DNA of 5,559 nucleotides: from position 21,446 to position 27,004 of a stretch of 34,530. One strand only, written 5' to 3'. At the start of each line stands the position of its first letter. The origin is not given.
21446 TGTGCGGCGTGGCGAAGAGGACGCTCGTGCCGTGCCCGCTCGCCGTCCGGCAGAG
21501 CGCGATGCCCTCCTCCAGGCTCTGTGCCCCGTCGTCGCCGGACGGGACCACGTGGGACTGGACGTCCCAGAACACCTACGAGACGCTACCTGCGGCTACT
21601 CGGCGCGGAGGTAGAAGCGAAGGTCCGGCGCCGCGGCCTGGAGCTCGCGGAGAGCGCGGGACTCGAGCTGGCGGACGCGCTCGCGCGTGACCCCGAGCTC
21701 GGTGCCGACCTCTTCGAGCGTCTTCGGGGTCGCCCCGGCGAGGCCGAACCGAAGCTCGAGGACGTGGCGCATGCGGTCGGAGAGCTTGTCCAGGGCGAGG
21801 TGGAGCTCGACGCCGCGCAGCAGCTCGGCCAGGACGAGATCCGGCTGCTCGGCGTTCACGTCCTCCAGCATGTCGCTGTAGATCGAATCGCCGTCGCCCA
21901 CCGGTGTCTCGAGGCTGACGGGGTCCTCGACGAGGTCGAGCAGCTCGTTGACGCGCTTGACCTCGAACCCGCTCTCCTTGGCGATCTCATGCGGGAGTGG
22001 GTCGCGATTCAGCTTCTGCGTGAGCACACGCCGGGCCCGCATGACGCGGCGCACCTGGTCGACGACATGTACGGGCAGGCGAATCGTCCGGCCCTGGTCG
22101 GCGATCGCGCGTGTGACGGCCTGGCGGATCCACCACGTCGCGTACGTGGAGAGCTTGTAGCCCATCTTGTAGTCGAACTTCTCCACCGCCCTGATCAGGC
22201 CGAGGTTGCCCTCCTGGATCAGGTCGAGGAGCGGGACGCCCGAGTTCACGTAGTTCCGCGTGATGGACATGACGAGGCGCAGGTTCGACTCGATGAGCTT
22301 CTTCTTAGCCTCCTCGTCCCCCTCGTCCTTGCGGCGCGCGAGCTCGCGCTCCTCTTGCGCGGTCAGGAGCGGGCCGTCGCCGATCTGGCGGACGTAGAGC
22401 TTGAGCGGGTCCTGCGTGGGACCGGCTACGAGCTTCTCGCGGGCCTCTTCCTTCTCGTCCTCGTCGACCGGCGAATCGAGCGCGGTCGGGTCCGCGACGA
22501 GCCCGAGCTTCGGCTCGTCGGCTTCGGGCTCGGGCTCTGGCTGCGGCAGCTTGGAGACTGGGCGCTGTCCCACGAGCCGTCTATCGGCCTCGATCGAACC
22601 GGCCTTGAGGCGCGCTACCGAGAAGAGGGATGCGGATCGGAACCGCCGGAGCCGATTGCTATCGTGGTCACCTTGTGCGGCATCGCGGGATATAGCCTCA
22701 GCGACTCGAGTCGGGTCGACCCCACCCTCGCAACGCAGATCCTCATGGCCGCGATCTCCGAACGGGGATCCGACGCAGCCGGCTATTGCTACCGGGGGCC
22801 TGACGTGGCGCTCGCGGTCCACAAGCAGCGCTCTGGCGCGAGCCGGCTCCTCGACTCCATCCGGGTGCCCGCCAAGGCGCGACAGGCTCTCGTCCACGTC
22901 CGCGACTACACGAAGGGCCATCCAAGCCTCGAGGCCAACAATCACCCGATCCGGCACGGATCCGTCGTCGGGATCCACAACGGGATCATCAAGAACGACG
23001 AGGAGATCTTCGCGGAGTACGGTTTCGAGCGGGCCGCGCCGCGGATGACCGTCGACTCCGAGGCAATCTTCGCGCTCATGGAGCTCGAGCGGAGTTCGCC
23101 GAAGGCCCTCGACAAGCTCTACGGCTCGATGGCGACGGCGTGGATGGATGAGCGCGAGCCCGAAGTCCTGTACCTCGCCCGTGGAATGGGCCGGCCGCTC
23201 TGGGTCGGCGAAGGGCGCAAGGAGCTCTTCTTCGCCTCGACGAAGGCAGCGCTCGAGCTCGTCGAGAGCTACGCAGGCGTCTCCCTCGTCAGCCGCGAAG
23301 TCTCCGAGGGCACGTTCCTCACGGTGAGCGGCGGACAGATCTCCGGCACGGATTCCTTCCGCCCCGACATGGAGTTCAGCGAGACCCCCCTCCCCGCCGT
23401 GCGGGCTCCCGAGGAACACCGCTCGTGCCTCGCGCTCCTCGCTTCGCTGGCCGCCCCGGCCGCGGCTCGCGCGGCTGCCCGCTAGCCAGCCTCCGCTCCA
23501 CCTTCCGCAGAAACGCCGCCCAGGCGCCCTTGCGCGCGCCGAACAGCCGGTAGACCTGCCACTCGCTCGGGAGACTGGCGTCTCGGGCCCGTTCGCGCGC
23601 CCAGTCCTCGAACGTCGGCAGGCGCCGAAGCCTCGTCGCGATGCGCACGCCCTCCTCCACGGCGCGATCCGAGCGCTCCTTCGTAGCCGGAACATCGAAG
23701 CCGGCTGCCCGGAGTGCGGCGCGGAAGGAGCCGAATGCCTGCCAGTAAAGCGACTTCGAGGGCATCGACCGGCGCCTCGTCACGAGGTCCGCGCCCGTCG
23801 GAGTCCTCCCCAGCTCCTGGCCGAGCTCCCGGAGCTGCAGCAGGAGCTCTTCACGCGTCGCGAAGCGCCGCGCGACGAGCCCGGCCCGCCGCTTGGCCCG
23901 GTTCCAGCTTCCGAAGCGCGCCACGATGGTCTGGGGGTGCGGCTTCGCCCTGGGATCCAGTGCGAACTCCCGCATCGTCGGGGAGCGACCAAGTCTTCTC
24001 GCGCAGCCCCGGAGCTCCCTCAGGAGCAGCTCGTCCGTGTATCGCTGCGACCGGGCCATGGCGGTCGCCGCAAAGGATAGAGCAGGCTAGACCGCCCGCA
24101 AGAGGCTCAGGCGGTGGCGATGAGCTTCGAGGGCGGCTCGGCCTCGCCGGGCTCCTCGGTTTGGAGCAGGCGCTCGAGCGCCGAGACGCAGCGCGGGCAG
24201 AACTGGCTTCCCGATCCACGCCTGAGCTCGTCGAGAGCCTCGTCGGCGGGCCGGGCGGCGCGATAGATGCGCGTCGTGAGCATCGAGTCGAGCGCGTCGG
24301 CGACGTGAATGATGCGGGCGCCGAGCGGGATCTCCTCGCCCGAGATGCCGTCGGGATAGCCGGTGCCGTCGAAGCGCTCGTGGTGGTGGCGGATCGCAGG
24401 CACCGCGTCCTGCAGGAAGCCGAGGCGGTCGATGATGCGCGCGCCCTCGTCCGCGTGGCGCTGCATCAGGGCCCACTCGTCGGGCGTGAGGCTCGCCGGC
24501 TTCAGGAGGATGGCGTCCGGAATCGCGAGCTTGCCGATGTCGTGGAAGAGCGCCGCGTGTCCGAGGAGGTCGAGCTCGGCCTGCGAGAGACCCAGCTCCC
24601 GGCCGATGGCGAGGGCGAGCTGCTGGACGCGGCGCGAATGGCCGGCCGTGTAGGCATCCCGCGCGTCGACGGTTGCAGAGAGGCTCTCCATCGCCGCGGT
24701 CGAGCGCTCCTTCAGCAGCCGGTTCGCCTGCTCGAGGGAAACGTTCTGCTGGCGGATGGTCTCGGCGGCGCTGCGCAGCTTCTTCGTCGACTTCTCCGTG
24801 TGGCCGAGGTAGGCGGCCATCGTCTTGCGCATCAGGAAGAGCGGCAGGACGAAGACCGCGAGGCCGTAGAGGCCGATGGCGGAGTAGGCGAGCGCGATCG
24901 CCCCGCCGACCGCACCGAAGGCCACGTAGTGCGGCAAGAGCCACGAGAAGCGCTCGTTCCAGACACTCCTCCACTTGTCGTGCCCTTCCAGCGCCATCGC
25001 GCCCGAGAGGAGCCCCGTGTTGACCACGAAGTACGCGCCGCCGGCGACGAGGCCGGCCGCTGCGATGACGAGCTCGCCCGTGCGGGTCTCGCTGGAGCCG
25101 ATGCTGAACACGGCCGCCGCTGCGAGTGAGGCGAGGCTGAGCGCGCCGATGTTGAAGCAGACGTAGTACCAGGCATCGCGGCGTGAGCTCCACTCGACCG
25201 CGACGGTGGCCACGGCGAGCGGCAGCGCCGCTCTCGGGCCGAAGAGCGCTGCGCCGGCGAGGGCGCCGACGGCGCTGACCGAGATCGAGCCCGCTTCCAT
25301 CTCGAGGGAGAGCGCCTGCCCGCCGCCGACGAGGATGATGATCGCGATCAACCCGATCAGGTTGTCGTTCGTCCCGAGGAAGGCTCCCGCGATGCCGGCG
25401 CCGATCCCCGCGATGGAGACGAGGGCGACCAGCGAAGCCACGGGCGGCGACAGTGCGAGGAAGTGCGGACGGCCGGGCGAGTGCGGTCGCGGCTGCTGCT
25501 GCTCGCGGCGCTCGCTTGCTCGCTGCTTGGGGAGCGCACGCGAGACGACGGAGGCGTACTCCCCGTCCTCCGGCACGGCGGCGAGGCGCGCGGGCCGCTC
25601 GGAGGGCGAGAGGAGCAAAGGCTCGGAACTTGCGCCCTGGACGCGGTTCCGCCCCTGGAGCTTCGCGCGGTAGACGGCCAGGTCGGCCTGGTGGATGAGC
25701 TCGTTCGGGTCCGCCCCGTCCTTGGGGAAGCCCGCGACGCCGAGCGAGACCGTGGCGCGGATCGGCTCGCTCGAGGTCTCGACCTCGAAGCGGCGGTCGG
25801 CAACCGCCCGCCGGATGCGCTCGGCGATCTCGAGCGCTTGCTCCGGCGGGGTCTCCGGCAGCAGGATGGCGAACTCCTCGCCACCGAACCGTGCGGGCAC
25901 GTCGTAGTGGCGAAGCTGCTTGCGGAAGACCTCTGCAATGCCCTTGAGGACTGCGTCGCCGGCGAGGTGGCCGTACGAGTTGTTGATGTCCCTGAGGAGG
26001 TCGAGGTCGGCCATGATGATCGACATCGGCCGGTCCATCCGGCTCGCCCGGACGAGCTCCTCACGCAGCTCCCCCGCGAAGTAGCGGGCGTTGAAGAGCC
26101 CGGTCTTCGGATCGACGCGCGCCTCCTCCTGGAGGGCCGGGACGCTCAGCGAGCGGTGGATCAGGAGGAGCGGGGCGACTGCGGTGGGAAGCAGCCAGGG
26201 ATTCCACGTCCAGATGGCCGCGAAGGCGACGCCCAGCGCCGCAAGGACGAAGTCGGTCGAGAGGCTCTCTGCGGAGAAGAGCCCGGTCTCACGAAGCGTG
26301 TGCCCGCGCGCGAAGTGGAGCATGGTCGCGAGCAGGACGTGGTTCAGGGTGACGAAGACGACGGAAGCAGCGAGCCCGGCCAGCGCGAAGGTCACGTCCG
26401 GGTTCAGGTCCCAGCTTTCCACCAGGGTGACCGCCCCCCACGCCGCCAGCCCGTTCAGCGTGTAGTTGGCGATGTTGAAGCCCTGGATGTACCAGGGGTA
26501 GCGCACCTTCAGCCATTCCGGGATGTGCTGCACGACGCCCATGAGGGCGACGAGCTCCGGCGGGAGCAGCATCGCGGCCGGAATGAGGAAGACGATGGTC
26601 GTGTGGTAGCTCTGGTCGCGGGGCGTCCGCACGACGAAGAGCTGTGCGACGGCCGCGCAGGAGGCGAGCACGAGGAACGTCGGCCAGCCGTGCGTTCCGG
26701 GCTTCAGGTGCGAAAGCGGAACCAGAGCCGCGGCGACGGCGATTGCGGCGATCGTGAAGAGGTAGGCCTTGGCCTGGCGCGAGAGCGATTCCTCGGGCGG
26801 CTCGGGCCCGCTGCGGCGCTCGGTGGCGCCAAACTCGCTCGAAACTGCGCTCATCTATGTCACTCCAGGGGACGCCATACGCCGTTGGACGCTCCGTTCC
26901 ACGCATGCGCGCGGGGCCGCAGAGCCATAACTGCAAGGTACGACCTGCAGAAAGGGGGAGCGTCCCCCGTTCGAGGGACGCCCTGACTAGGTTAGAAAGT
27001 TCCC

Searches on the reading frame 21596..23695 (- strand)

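Call 15: search_protein_families(library=pfam, proteins=[window:21596-23695:-], max_evalue=0.001)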
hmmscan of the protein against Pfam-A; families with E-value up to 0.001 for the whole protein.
window:21596-23695:- (699 aa): 4 families
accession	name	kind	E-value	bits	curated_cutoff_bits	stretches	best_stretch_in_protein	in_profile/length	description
PF04542.20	Sigma70_r2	-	5.4e-21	74.6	24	1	467-537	1-71/71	Sigma-70 region 2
PF04539.22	Sigma70_r3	-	6.4e-19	68.3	25.3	1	547-619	2-75/78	Sigma-70 region 3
PF04545.22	Sigma70_r4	-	1.7e-17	63.1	24.1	1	634-686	1-49/50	Sigma-70, region 4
PF00140.25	Sigma70_r1_2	-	1.6e-10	41.2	22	1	429-462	1-34/34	Sigma-70 factor, region 1.2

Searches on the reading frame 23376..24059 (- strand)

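Call 15: search_protein_families(library=pfam, proteins=[window:23376-24059:-], max_evalue=0.001)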
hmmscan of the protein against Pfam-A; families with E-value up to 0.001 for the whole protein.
window:23376-24059:- (227 aa): 1 family
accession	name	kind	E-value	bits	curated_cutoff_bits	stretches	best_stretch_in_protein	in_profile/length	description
PF18780.6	HNH_repeat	-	5e-31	107.2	26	2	7-61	1-53/54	Homing endonuclease associated repeat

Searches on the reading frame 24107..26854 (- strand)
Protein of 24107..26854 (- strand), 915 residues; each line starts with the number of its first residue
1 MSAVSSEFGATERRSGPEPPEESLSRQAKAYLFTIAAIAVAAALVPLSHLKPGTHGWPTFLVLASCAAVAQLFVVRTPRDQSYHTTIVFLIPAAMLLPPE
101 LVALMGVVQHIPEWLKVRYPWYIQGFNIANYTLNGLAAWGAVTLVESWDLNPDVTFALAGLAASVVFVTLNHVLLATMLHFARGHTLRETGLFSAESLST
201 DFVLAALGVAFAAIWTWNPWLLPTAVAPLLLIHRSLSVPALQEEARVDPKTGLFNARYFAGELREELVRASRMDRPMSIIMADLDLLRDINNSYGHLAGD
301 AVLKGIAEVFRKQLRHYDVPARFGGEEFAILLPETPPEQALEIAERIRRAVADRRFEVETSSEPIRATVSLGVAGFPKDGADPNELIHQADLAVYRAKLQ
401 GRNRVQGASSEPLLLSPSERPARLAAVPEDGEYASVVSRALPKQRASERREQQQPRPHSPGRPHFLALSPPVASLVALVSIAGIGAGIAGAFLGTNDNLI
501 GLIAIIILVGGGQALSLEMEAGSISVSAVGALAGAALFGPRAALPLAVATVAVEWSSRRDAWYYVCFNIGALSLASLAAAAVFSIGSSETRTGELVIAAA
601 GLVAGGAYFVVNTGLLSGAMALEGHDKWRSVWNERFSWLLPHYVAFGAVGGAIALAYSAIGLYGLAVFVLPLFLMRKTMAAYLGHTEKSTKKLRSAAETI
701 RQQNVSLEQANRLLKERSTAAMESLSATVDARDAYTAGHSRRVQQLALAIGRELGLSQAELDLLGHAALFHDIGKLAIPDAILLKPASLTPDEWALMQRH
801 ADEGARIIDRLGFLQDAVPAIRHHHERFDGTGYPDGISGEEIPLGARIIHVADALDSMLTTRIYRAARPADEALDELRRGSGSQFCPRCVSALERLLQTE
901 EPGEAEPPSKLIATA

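Call 15: search_protein_families(library=pfam, proteins=[window:24107-26854:-], max_evalue=0.001)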
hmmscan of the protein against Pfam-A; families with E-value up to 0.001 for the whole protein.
window:24107-26854:- (915 aa): 4 families
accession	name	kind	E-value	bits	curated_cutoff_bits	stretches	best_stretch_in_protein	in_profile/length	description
PF00990.26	GGDEF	-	1.2e-44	152.3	23.8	1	246-404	2-161/161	Diguanylate cyclase, GGDEF domain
PF13487.12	HD_5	-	1.2e-37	129.7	27.2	1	726-885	4-166/170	HD domain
PF01966.28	HD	-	1.2e-23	84.1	22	1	737-858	2-116/116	HD domain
PF20972.2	MASE9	-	1.1e-06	29.2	24.3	1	529-667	52-188/203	MASE9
